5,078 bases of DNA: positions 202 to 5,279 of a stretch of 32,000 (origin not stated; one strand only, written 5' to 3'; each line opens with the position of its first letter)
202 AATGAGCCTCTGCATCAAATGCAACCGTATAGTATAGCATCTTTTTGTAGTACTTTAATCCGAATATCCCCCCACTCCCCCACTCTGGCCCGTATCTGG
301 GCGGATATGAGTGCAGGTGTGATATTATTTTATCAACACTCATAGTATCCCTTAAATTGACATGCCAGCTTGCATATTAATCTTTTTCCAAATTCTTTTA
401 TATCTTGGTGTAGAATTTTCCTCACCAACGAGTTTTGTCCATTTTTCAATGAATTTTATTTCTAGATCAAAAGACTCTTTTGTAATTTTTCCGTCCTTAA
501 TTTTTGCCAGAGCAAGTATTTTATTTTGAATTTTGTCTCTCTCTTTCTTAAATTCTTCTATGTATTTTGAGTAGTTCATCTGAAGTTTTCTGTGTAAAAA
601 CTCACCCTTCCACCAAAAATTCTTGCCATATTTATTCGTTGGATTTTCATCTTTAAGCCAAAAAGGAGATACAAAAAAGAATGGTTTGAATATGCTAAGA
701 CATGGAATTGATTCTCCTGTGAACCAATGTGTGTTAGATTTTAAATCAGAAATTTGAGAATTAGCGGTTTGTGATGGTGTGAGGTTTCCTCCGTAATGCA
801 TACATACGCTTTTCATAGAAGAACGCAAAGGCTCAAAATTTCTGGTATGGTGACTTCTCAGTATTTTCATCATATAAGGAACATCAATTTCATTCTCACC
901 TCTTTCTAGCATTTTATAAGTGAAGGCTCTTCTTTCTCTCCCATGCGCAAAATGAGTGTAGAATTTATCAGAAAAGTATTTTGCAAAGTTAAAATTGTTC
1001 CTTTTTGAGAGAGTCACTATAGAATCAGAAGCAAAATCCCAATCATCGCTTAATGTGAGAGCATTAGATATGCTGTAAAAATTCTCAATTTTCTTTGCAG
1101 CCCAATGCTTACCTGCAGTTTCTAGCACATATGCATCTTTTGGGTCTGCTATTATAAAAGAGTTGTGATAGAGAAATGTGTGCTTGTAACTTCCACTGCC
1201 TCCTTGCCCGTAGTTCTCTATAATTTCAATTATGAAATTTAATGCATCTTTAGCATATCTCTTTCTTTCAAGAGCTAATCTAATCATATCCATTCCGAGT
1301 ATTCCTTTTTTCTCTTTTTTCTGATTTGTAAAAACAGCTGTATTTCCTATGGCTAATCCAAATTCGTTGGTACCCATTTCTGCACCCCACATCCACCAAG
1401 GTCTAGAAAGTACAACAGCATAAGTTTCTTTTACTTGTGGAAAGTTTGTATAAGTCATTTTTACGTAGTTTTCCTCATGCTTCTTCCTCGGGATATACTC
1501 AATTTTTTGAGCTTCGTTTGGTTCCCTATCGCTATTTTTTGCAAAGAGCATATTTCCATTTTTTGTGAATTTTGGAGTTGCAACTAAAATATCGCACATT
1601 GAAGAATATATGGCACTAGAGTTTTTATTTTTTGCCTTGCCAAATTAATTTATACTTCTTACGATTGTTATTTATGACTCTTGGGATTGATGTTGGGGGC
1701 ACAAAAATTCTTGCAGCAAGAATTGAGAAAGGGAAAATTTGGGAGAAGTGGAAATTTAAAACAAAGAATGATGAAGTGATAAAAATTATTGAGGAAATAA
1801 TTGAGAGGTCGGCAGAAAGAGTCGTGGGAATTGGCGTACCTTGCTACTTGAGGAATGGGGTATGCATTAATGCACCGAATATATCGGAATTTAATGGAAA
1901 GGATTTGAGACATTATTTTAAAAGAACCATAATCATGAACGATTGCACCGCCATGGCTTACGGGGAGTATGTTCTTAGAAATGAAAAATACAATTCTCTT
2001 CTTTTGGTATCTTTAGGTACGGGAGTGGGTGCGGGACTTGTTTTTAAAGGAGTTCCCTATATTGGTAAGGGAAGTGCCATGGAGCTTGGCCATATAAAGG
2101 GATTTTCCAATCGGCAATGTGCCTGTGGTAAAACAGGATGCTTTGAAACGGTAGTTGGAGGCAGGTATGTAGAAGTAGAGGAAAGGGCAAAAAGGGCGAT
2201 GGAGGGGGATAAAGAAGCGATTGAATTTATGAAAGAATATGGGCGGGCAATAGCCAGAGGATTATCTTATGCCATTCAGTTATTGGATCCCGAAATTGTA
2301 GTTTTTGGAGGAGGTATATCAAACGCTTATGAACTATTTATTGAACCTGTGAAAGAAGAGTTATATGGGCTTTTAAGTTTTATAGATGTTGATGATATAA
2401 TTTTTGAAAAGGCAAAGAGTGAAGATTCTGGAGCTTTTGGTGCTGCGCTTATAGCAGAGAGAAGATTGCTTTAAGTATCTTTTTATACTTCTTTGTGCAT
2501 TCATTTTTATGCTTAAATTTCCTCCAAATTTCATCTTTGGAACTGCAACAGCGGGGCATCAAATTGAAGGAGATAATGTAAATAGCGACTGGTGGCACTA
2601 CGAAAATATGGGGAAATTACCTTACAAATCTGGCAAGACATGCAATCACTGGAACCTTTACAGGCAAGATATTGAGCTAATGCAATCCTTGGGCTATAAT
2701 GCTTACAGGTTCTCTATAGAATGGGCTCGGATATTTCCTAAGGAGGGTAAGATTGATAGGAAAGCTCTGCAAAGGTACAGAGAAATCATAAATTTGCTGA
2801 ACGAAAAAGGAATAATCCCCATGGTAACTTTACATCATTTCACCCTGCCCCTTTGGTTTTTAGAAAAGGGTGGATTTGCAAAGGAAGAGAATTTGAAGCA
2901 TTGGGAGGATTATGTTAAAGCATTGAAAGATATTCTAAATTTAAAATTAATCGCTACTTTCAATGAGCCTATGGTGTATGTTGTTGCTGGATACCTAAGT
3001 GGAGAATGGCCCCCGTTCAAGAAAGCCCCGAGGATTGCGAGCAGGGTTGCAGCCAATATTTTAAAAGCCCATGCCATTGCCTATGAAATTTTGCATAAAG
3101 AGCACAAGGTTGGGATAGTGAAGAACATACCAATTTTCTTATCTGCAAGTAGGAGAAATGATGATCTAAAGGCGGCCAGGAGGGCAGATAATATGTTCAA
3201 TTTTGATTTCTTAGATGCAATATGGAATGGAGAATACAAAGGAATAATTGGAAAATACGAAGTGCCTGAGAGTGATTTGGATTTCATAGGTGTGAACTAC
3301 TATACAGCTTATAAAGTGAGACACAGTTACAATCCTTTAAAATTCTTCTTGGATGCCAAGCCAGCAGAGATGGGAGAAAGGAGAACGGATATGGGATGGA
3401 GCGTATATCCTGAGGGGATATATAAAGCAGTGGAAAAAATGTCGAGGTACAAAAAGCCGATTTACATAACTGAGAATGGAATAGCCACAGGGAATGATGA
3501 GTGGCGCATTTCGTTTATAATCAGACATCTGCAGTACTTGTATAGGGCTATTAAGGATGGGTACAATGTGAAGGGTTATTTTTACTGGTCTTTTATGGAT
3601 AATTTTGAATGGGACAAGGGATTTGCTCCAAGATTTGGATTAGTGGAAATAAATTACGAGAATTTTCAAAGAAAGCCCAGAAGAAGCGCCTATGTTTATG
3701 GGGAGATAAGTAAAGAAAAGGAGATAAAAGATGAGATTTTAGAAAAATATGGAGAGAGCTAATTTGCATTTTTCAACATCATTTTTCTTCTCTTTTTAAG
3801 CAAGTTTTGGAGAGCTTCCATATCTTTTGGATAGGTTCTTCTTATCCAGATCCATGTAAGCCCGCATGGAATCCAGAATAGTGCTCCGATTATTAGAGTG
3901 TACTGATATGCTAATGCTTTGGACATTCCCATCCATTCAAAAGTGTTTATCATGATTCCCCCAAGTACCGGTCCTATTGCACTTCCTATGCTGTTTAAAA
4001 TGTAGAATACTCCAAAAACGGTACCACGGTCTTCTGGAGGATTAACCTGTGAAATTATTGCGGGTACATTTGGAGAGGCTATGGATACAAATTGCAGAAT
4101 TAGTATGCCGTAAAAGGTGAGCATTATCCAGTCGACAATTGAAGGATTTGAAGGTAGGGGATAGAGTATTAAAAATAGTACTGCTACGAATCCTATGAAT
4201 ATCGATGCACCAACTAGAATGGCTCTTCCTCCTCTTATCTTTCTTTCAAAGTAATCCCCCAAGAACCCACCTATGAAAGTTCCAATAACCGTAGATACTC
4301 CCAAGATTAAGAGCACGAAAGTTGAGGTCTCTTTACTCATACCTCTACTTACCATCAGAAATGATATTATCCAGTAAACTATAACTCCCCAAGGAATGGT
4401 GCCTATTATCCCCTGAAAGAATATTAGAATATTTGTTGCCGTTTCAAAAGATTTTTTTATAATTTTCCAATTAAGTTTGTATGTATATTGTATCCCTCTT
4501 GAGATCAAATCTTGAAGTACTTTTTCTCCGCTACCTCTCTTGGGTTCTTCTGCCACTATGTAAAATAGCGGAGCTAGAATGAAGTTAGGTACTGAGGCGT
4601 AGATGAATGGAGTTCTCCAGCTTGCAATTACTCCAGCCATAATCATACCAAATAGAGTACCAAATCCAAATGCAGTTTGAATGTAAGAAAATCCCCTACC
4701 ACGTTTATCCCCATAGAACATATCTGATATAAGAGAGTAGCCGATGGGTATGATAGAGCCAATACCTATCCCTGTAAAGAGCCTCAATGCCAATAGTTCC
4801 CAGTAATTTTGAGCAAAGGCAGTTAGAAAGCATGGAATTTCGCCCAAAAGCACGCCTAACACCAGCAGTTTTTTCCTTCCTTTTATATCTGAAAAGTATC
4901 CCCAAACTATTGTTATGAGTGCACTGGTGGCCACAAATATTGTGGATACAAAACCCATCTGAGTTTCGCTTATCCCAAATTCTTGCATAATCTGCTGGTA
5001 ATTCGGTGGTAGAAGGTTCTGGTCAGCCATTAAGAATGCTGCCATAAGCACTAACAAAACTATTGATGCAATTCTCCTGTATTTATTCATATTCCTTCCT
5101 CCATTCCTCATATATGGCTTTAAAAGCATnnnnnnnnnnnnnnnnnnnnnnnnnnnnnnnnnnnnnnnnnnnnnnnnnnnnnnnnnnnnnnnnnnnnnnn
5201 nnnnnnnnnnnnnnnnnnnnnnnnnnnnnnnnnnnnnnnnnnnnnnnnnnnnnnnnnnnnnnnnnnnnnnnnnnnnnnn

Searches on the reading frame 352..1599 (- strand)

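Call 81: search_protein_families(library=pfam, proteins=[window:352-1599:-], max_evalue=0.00001)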
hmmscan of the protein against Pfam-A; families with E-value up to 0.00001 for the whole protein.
window:352-1599:- (415 aa): 2 families
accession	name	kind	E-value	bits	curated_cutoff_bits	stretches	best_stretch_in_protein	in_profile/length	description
PF03577.20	Peptidase_C69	-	9.4e-07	28.6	23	1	14-217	14-224/402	Peptidase family C69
PF03417.21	AAT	-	3.1e-06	27.5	23.2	1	12-133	3-98/225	Acyl-coenzyme A:6-aminopenicillanic acid acyl-transferase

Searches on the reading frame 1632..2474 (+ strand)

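Call 81: search_protein_families(library=pfam, proteins=[window:1632-2474:+], max_evalue=0.00001)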
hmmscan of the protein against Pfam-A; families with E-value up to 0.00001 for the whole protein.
window:1632-2474:+ (280 aa): 1 family
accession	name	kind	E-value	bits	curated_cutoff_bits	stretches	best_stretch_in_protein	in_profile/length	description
PF00480.26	ROK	-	6.9e-42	144.4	22.9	1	17-277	2-293/294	ROK family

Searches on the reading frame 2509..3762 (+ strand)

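Call 81: search_protein_families(library=pfam, proteins=[window:2509-3762:+], max_evalue=0.00001)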
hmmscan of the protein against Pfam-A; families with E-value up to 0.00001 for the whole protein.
window:2509-3762:+ (417 aa): 2 families
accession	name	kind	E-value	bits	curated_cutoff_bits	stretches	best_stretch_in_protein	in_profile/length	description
PF00232.24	Glyco_hydro_1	-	1.5e-91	307.5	22.6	1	3-405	4-452/453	Glycosyl hydrolase family 1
PF00150.24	Cellulase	-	8.7e-09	35.7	23.5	1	52-330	24-243/272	Cellulase (glycosyl hydrolase family 5)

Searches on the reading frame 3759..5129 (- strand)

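Call 81: search_protein_families(library=pfam, proteins=[window:3759-5129:-], max_evalue=0.00001)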
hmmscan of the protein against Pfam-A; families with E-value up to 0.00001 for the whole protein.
window:3759-5129:- (456 aa): 3 families
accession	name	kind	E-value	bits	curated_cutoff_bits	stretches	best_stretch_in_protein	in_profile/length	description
PF07690.21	MFS_1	-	2.7e-56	191.4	33.4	2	26-345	1-308/347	Major Facilitator Superfamily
PF00083.30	Sugar_tr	-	2.1e-14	53.7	22.3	1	43-194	33-193/452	Sugar (and other) transporter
PF12832.13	MFS_1_like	-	1.4e-07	31.3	25.2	1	22-174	213-367/373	MFS_1 like family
